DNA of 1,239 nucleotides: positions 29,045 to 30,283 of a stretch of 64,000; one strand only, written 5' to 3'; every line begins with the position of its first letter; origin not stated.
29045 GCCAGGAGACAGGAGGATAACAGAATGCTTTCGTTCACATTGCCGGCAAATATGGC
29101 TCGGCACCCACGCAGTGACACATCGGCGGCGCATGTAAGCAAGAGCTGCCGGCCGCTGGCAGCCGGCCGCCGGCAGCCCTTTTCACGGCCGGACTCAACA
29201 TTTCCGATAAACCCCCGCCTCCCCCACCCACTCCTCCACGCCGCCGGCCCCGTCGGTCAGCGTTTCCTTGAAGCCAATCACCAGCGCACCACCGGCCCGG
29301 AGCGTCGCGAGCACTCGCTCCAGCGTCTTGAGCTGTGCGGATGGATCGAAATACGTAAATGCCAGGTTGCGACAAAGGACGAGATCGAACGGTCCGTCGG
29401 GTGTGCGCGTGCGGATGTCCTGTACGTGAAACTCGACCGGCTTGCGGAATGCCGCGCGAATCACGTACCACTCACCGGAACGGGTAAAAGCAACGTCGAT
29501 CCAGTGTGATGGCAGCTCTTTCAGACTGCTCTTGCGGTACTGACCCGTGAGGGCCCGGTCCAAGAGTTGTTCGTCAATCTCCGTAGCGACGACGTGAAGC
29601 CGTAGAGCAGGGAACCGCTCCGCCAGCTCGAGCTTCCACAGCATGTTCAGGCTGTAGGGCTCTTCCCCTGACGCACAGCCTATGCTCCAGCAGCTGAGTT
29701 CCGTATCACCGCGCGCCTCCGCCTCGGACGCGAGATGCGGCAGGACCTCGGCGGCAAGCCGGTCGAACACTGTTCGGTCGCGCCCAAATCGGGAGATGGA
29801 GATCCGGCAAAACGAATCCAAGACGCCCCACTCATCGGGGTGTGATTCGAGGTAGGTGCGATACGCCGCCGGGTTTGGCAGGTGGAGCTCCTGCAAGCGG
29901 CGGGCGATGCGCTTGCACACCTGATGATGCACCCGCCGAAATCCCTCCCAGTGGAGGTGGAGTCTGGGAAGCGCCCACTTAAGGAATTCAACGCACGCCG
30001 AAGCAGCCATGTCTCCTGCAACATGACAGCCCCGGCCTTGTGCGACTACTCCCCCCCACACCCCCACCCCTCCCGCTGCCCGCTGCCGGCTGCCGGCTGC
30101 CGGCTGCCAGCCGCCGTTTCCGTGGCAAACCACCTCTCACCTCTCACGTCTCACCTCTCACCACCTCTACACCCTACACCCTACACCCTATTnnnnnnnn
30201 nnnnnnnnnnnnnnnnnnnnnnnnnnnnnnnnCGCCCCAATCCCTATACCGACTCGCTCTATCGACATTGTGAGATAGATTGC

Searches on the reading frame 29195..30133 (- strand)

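Call 17: search_protein_families(library=pfam, proteins=[window:29195-30133:-], max_evalue=0.0001)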
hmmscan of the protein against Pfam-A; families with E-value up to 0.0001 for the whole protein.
window:29195-30133:- (312 aa): 2 families
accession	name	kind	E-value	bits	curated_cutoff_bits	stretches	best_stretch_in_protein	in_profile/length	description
PF01739.24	CheR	-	3e-36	125.1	27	1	114-293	3-180/195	CheR methyltransferase, SAM binding domain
PF13649.12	Methyltransf_25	-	5.3e-06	27.5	27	0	232-282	47-97/97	Methyltransferase domain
